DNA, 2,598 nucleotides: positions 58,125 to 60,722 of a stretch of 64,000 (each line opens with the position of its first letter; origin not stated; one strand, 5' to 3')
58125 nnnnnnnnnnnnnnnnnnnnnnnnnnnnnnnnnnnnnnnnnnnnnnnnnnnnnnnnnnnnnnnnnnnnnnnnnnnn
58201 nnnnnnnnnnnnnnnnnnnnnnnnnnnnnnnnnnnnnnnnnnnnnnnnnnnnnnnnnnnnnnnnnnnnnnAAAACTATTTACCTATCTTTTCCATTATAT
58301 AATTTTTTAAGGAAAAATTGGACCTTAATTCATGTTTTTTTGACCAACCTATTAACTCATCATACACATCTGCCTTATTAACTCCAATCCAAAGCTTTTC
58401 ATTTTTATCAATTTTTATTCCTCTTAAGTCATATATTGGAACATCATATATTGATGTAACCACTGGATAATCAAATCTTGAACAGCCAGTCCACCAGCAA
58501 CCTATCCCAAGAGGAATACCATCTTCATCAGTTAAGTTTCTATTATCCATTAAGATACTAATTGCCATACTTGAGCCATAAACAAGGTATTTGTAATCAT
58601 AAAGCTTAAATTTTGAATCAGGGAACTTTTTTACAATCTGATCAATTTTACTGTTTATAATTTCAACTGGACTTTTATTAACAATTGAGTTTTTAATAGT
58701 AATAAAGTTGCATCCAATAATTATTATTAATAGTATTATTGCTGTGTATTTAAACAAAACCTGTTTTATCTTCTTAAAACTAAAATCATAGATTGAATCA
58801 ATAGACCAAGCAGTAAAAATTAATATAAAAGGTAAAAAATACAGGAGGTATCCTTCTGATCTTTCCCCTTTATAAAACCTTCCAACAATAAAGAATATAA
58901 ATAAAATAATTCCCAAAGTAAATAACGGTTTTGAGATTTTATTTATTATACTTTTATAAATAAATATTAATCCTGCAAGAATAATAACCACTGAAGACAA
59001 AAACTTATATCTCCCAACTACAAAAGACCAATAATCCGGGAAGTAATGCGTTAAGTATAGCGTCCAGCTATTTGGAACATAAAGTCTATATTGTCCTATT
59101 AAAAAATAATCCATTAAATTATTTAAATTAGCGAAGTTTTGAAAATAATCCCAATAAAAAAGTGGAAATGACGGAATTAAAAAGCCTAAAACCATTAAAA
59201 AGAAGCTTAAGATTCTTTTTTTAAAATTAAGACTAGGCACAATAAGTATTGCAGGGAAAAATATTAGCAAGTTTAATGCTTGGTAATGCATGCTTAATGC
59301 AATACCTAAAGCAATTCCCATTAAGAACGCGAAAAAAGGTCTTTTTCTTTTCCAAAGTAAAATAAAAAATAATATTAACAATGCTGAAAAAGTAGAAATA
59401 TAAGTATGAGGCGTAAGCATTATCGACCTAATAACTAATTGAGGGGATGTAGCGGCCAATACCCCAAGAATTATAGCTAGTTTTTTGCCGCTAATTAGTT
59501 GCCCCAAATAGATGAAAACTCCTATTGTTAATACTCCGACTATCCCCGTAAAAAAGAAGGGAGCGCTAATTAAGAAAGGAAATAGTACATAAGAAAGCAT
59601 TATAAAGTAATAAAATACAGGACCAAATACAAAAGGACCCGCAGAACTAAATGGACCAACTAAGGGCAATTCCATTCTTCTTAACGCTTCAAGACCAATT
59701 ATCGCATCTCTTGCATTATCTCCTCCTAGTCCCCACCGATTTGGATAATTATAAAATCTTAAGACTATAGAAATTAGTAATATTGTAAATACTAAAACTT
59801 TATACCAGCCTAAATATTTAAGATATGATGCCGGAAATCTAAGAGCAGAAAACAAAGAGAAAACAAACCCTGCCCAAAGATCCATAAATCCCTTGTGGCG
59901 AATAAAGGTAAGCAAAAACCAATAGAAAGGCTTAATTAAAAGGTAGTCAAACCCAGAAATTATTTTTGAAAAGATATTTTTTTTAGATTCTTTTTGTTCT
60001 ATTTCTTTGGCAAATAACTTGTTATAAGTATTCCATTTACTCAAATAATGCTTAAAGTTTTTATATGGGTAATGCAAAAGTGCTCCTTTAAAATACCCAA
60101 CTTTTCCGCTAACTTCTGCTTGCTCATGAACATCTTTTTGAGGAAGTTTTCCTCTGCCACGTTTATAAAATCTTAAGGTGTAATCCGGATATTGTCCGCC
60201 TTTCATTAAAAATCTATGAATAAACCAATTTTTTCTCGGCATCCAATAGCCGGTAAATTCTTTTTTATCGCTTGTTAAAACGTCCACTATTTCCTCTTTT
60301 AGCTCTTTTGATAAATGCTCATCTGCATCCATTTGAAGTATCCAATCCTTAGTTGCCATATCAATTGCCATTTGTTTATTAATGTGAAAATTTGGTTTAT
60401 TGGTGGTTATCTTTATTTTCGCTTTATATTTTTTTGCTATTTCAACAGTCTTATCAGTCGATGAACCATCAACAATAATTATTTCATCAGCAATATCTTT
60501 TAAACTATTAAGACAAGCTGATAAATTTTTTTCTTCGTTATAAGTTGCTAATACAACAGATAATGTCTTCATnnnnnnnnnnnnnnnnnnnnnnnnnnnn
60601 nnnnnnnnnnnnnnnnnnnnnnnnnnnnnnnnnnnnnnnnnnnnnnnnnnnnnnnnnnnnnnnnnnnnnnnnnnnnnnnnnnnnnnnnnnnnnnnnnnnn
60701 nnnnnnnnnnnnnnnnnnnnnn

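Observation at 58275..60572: Single polypeptide combining a DPM1/GtrB-like GT2 domain with a GT-C-like membrane domain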

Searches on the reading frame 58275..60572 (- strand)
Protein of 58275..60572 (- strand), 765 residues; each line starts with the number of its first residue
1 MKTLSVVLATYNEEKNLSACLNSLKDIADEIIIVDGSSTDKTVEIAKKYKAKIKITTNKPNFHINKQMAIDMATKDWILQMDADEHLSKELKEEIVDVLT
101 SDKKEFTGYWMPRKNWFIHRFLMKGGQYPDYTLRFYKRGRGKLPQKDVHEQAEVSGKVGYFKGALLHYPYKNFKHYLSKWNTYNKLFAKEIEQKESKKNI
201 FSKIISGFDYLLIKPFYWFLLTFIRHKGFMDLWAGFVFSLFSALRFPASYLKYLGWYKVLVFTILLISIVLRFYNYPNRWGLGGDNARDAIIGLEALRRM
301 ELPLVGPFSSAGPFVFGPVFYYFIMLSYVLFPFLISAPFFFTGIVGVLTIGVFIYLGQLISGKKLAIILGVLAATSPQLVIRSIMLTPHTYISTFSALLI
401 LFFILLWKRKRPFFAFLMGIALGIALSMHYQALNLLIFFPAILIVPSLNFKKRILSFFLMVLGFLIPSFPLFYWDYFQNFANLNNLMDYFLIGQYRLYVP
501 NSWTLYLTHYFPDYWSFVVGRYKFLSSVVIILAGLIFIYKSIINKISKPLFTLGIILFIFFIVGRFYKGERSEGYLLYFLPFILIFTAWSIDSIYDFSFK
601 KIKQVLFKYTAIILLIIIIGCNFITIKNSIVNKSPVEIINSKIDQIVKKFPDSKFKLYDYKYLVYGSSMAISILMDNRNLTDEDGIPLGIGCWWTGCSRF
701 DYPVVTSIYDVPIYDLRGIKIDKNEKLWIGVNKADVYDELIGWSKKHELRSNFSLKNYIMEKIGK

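Call 3: search_protein_families(library=pfam, proteins=[window:58275-60572:-], max_evalue=0.01)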
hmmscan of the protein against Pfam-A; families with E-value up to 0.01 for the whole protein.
window:58275-60572:- (765 aa): 3 families
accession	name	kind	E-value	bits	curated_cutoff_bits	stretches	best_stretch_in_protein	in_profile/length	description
PF00535.33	Glycos_transf_2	-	4.8e-23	82.4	23.3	1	5-123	1-127/168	Glycosyl transferase family 2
PF13231.12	PMT_2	-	3.8e-06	27.6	26.1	1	318-474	4-160/160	Dolichyl-phosphate-mannose-protein mannosyltransferase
PF13704.12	Glyco_tranf_2_4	-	7.2e-06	26.9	27.5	1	12-88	2-85/98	Glycosyl transferase family 2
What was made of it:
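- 58275..60572 (-): Whole fused gene: 765 aa, SunS/GmaR-type GT2 joined to a GT-C. Pfam PF00535 + PF13231 (call 3).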

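Call 4: search_protein_families(library=ncbifam, proteins=[window:58275-60572:-], max_evalue=0.01)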
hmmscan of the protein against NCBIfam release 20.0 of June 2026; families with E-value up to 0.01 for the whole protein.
window:58275-60572:- (765 aa): 13 families
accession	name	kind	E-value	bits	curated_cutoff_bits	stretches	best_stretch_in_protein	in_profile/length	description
TIGR04283.1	glyco_like_mftF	equivalog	1.1e-14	54.5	182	1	4-109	1-107/221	TIGR04283 family arsenosugar biosynthesis glycosyltransferase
TIGR04195.1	S_glycosyl_SunS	equivalog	1.5e-14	53.7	350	1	5-98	60-154/421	SunS family peptide S-glycosyltransferase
NF007482.0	PRK10073.1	equivalog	2.9e-11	43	423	1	2-103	6-114/334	glycosyltransferase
TIGR04182.1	glyco_TIGR04182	equivalog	9.4e-08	31.8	325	1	5-102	3-100/293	S-layer glycoprotein N-glycosyltransferase AglJ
NF038302.1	EPS_HpsE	equivalog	1.3e-06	27.6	300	1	4-85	3-97/307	hormogonium polysaccharide biosynthesis glycosyltransferase HpsE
NF045692.1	OglycostaseCruG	equivalog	2.2e-06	26.8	600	1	3-101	42-154/386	2'-O-glycosyltransferase CruG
NF010496.0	PRK13915.1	equivalog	1.2e-05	24.5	262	1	2-53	31-88/307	glucosyl-3-phosphoglycerate synthase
NF041391.1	DPhHxTase_Halo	equivalog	1.3e-05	24.3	375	1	9-92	2-86/213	dolichyl-phosphate hexose transferase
NF041875.1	EPS_EpsD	equivalog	1.6e-05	24.5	370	1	4-91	1-96/325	exopolysaccharide biosynthesis glycosyltransferase EpsD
TIGR03663.1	TIGR03663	subfamily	1.9e-05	23.9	126.25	1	259-447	2-181/435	flippase activity-associated protein Agl23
NF053739.1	GlytfEpsEBac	equivalog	2e-05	23.7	450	1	4-100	3-108/265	glycosyltransferase EpsE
NF047683.1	TeichurnBiosyTuaG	equivalog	2.3e-05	24.2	400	1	3-108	7-122/252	teichuronic acid biosynthesis protein TuaG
TIGR04440.1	glyco_TIGR04440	domain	0.0079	15.9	70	1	4-87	2-94/215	TIGR00180 family glycosyltransferase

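Call 7: find_homologous_proteins(query=window:58275-60572:-, max_evalue=0.00001)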
Query window:58275-60572:- (765 aa): 260 proteins with E <= 0.00001 among 8000 candidates; the best 120 are listed.
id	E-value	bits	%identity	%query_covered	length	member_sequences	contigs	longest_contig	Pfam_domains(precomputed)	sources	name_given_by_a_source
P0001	0.0e+0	1726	100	100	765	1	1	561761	PF00535.33,PF13231.13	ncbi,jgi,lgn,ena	-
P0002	0.0e+0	1328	75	100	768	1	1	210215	PF00535.33,PF13231.13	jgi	-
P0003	0.0e+0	1325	74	100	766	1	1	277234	PF00535.33,PF13231.13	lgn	-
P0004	0.0e+0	1257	72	100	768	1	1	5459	PF00535.33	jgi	jgi:glycosyltransferase involved in cell wall biosynthesis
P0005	0.0e+0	1210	67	100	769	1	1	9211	PF00535.33,PF13231.13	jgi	jgi:glycosyltransferase involved in cell wall biosynthesis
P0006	0.0e+0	1168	67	99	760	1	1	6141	PF00535.33,PF13231.13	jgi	jgi:glycosyltransferase involved in cell wall biosynthesis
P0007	0.0e+0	1081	62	100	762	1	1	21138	PF00535.33,PF13231.13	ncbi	-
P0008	0.0e+0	1074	63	100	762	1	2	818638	PF00535.33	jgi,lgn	jgi:glycosyltransferase involved in cell wall biosynthesis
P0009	0.0e+0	1056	61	100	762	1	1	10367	PF00535.33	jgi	jgi:glycosyltransferase involved in cell wall biosynthesis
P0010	0.0e+0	1054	62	100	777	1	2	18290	PF00535.33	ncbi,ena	-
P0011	0.0e+0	1053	62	100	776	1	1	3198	PF00535.33,PF13231.13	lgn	-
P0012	0.0e+0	1040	60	100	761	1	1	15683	PF00535.33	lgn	-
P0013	0.0e+0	1037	60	100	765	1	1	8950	PF00535.33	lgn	-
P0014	0.0e+0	1035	59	100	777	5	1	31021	PF00535.33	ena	-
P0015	0.0e+0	1033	59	100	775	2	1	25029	PF00535.33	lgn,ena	-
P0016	0.0e+0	1032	60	100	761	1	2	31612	PF00535.33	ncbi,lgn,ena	-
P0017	0.0e+0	1025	60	100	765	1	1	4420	PF00535.33,PF13231.13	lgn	-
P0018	0.0e+0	1016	59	99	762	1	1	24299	PF00535.33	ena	-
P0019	1.5e-297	1007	58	100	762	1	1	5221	PF00535.33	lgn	-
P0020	2.9e-294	997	58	100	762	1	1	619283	PF00535.33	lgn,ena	-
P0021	1.1e-293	995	58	100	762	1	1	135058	PF00535.33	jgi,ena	-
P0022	2.0e-292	990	58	100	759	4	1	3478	PF00535.33,PF13231.13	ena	-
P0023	1.1e-290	985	57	100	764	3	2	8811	PF00535.33,PF13231.13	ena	-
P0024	3.0e-290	983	57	100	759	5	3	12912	PF00535.33,PF13231.13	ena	-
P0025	3.5e-289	980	56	100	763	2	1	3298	PF00535.33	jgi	-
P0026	6.1e-289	979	56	100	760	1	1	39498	PF00535.33,PF13231.13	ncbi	-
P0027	1.2e-288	978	56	100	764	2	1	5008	PF00535.33,PF13231.13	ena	-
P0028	2.7e-288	977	57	100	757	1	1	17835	PF00535.33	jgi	jgi:glycosyltransferase involved in cell wall biosynthesis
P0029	1.5e-287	974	57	100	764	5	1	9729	PF00535.33,PF13231.13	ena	-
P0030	5.4e-287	972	57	100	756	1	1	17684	PF00535.33,PF13231.13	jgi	jgi:glycosyltransferase involved in cell wall biosynthesis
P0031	6.8e-287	972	56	99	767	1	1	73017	PF00535.33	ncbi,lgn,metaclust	metaclust:status=active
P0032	2.0e-286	971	55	100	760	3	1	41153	PF00535.33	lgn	-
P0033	5.2e-286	969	56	100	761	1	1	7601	PF00535.33,PF13231.13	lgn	-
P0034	1.5e-283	961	55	100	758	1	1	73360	PF00535.33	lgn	-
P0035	2.4e-283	960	56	100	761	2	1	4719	PF00535.33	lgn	-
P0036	2.1e-282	957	55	100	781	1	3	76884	PF00535.33,PF13231.13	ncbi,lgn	-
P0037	1.3e-279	948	56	100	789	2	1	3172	PF00535.33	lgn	-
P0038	3.0e-278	944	55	100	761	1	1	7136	PF00535.33,PF13231.13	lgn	-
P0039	2.4e-277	941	55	100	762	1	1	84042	PF00535.33,PF13231.13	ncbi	-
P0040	2.6e-277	940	56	99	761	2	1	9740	PF00535.33,PF13231.13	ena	-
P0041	3.5e-276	937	54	100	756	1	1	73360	PF00535.33,PF13231.13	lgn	-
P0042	1.2e-275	935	54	99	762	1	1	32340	PF00535.33,PF13231.13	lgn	-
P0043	3.6e-272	923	54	100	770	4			PF00535.33,PF13231.13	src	-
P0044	4.5e-271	920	53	100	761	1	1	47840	PF00535.33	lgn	-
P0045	1.4e-266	905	54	99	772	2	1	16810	PF00535.33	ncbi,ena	-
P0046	2.3e-265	901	53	99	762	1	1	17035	PF00535.33,PF13231.13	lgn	-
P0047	6.3e-264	896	53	100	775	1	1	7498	PF00535.33,PF13231.13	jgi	-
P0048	3.0e-260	884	53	100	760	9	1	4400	PF00535.33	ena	-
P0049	5.5e-254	863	51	100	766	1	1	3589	PF00535.33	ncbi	-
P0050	6.0e-253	860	63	75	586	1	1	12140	PF00535.33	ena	-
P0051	1.1e-246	839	49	100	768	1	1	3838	PF00535.33,PF13231.13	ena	-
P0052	1.9e-244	832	50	100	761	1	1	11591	PF00535.33,PF13231.13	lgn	-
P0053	1.6e-243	829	51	99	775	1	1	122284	PF00535.33,PF13231.13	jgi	jgi:glycosyltransferase involved in cell wall biosynthesis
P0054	8.8e-180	618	42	97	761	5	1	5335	PF00535.33,PF13231.13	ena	-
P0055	3.1e-161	557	50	66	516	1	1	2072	PF13231.13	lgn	-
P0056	6.6e-155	536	50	66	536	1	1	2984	PF13231.13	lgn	-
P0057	2.4e-153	531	48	67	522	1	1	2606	PF13231.13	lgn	-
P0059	4.1e-149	517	47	67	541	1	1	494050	-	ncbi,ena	-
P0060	9.7e-148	512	49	64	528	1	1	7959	PF13231.13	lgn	-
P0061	2.0e-146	508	46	64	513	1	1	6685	PF13231.13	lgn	-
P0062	6.7e-146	506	46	65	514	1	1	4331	PF13231.13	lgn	-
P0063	1.3e-145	505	46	67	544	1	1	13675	PF13231.13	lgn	-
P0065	7.1e-145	502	45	67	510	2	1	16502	PF13231.13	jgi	jgi:hypothetical protein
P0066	8.6e-144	499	45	64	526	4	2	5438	PF13231.13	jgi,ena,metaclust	metaclust:\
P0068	3.0e-143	497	45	67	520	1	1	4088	PF13231.13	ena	-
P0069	3.3e-143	497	46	67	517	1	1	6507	PF13231.13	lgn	-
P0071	8.2e-143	496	46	63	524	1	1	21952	PF13231.13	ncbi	-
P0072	7.6e-142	492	44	64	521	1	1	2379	PF13231.13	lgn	-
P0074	8.4e-141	489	46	67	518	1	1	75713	PF13231.13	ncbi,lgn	-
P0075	1.7e-139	485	46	66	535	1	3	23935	PF13231.13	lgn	-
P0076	2.8e-139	484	44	66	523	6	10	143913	PF13231.13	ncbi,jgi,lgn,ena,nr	ncbi:MAG TPA: glycosyltransferase family 39 protein [Patescibacteria group bacterium]|jgi:4-amino-4-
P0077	1.6e-138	481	47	66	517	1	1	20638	PF13231.13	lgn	-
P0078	1.5e-137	478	44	67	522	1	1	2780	PF13231.13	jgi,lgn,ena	-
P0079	7.4e-137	476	46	65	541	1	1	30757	PF13231.13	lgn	-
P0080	8.1e-137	476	47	65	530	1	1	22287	PF13231.13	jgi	-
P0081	4.0e-136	474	43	68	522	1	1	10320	PF13231.13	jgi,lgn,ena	-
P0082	4.4e-136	473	47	63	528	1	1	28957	PF13231.13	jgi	jgi:4-amino-4-deoxy-L-arabinose transferase-like glycosyltransferase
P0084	1.1e-135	472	45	67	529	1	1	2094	PF13231.13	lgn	-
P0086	1.0e-134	469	48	65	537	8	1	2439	PF13231.13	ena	-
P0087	3.0e-134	467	45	65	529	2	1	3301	PF13231.13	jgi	jgi:hypothetical protein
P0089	5.6e-133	463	43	67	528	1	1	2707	PF13231.13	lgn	-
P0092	4.0e-132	460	45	66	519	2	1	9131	PF13231.13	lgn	-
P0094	1.3e-131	459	43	66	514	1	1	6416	PF13231.13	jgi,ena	-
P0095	3.0e-131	457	44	66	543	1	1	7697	PF13231.13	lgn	-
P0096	3.6e-131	457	47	64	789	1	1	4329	PF00535.33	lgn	-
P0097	4.9e-131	457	43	66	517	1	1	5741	PF13231.13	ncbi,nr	ncbi:MAG TPA: glycosyltransferase family 39 protein [Patescibacteria group bacterium]|nr:glycosyltra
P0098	2.4e-130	454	43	65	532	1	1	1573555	-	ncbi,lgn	-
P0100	5.3e-129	450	42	66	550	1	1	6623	PF13231.13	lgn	-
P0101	1.2e-128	449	44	69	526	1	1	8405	PF13231.13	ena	-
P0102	6.4e-128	446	43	64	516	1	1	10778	PF13231.13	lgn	-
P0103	6.3e-127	443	44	67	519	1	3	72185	PF13231.13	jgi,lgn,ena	-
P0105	1.2e-125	439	42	66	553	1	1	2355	PF13231.13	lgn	-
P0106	8.7e-125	436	55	51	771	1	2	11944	PF00535.33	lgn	-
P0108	2.3e-123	431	44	66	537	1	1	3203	PF13231.13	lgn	-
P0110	5.2e-121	424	39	65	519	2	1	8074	PF13231.13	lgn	-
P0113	3.0e-120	421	42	66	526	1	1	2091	PF13231.13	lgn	-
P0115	5.6e-120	420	40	64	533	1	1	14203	PF13231.13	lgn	-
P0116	2.0e-119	418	42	65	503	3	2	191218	PF13231.13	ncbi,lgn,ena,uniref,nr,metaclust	ncbi:hypothetical protein A2960_00260 [Candidatus Gottesmanbacteria bacterium RIFCSPLOWO2_01_FULL_39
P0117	2.0e-119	418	44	64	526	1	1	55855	PF13231.13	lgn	-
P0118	1.4e-118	416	41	66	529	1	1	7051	PF13231.13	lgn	-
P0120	2.7e-117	411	42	64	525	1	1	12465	PF13231.13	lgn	-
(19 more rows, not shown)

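Call 15: find_encoding_contigs(protein=P0059, flank=6000, max_places=2)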
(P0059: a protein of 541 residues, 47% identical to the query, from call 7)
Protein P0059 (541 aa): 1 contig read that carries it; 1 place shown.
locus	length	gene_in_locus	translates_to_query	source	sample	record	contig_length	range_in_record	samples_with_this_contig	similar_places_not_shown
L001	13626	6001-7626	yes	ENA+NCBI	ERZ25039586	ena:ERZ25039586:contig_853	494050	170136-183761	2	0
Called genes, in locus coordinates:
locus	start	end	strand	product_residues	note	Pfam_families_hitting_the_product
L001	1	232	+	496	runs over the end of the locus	PF13231:PMT_2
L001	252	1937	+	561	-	PF02366:PMT (weak), PF13231:PMT_2 (weak)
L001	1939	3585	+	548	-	PF02366:PMT, PF13231:PMT_2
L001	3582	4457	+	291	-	PF00535:Glycos_transf_2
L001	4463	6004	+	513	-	-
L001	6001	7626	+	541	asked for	-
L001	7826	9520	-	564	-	-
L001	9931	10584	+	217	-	-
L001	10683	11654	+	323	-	PF01073:3Beta_HSD, PF01370:Epimerase, PF02719:Polysacc_synt_2, PF04321:RmlD_sub_bind, PF13460:NAD_binding_10 (weak), PF16363:GDP_Man_Dehyd, PF07993:NAD_binding_4 (weak)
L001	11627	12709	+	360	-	PF13439:Glyco_transf_4, PF00534:Glycos_transf_1, PF13692:Glyco_trans_1_4, PF20706:GT4-conflict (weak)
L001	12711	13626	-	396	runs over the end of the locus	PF13439:Glyco_transf_4, PF00534:Glycos_transf_1, PF13692:Glyco_trans_1_4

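Call 16: find_encoding_contigs(protein=P0098, flank=6000, max_places=2)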
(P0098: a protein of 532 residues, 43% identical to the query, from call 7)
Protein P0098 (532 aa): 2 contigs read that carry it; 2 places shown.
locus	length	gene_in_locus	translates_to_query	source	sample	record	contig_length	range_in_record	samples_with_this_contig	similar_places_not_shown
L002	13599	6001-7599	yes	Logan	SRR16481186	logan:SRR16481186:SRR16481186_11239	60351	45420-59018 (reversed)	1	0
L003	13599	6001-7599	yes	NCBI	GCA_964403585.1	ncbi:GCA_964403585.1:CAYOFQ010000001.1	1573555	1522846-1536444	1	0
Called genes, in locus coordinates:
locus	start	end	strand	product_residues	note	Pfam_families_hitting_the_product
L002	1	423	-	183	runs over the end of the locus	-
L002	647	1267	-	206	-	PF03575:Peptidase_S51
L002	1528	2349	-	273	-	-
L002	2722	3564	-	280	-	PF04228:Zn_peptidase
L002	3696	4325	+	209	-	PF18959:DUF5701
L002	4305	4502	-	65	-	-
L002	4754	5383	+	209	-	PF20221:DUF6580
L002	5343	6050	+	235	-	PF00535:Glycos_transf_2, PF13641:Glyco_tranf_2_3 (weak)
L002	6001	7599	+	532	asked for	-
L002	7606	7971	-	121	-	PF18029:Glyoxalase_6 (weak)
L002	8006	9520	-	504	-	PF13231:PMT_2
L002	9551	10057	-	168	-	-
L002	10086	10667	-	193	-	PF14016:DUF4232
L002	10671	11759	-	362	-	-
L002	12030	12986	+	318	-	PF03706:LPG_synthase_TM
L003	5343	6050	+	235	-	PF00535:Glycos_transf_2, PF13641:Glyco_tranf_2_3 (weak)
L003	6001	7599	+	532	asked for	-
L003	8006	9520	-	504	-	PF13231:PMT_2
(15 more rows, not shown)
